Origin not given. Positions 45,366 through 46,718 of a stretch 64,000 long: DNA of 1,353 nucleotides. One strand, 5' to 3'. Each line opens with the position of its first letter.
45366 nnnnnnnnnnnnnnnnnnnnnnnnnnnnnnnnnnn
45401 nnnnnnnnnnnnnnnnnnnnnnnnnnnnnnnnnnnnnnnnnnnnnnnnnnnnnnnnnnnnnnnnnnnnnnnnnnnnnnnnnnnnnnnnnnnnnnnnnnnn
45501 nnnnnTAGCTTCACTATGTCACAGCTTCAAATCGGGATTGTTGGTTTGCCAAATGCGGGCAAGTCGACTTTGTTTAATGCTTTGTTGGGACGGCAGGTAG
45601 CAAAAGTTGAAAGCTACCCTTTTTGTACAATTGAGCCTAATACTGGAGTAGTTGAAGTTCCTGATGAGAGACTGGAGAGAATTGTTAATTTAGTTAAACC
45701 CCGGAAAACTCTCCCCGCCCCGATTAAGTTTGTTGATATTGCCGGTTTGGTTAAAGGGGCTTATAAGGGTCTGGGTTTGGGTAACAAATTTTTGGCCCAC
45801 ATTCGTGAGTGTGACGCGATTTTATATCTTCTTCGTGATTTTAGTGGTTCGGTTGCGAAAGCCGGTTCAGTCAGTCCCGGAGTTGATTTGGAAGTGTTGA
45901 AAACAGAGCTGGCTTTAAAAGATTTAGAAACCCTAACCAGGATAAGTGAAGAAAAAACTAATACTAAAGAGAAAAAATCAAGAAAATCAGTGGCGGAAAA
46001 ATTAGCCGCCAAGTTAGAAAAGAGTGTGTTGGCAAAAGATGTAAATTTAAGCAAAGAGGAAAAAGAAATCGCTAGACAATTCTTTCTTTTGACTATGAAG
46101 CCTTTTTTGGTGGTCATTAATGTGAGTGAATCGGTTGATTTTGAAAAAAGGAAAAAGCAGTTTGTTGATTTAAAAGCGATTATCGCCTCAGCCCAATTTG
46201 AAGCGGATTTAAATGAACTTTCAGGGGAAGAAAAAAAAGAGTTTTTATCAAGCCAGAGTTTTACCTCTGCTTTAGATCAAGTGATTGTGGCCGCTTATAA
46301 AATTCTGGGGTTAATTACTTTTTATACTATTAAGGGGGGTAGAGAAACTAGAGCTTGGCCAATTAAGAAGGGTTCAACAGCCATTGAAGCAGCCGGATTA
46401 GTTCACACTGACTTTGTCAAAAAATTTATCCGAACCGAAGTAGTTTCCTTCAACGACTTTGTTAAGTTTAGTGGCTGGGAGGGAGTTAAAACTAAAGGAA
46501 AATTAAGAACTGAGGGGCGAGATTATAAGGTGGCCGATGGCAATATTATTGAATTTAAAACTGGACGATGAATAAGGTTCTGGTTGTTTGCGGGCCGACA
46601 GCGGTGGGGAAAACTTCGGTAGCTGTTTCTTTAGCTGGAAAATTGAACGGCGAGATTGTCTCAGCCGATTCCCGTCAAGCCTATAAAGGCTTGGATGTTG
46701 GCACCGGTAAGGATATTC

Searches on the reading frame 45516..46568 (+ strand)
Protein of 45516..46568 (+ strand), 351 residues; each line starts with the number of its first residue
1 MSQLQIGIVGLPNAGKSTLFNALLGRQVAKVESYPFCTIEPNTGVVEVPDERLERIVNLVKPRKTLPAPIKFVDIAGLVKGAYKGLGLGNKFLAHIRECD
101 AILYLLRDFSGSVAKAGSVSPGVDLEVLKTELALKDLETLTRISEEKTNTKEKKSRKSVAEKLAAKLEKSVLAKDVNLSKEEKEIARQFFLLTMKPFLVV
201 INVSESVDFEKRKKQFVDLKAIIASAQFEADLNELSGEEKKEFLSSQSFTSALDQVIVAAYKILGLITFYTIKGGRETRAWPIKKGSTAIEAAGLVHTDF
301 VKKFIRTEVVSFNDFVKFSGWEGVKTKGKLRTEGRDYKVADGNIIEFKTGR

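Call 3: search_protein_families(library=pfam, proteins=[window:45516-46568:+], max_evalue=1)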
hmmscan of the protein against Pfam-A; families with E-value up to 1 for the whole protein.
window:45516-46568:+ (351 aa): 9 families
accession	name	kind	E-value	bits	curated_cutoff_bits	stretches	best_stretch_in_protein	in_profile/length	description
PF06071.19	YchF-GTPase_C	-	4.1e-29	101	27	1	266-349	1-83/84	Protein of unknown function (DUF933)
PF01926.29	MMR_HSR1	-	1.1e-23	84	21.9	1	5-109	1-85/113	50S ribosome-binding GTPase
PF02421.24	FeoB_N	-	3.4e-08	33.6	27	1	5-53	2-49/156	Ferrous iron transport protein B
PF00350.29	Dynamin_N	-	6e-06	26.8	27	1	6-35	1-30/168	Dynamin family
PF02824.27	TGS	-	0.0068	16.9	22.2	1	270-309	4-39/60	TGS domain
PF00005.33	ABC_tran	-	0.07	14.2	25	1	6-27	14-35/137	ABC transporter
PF22840.2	CATSPERG_NTD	-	0.15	12.3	27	1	180-224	64-107/159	CATSPERG N-terminal domain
PF21238.2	Pus10_C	-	0.15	12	27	1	150-242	21-111/232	Pus10, C-terminal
PF25683.1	URGCP_GTPase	-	0.62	9.2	55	0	6-29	192-215/396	URGCP-like GTPase domain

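Call 74: list_cluster_members(proteins=[window:45516-46568:+, window:46568-47527:+, window:47530-48519:+, window:41789-43078:-, window:43429-43785:+, window:43831-44169:+])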
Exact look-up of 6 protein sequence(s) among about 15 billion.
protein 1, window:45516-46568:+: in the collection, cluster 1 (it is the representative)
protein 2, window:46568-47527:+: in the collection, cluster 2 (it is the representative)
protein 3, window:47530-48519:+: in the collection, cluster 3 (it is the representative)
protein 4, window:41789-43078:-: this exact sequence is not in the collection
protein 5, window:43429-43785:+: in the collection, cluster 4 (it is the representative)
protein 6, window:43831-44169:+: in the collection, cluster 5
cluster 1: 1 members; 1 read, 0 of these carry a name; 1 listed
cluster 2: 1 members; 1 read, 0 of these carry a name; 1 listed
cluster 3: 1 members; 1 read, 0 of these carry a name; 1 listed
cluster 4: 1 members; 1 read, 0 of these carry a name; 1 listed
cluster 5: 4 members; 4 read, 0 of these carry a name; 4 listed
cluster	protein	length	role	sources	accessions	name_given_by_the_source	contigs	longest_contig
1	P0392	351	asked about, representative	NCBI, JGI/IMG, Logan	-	-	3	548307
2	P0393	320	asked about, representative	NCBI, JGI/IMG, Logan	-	-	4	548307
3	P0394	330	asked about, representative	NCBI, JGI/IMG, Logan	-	-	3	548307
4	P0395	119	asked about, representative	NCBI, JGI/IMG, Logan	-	-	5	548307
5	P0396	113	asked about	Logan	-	-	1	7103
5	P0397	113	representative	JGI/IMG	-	-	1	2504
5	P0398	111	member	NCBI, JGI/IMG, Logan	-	-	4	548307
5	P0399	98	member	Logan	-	-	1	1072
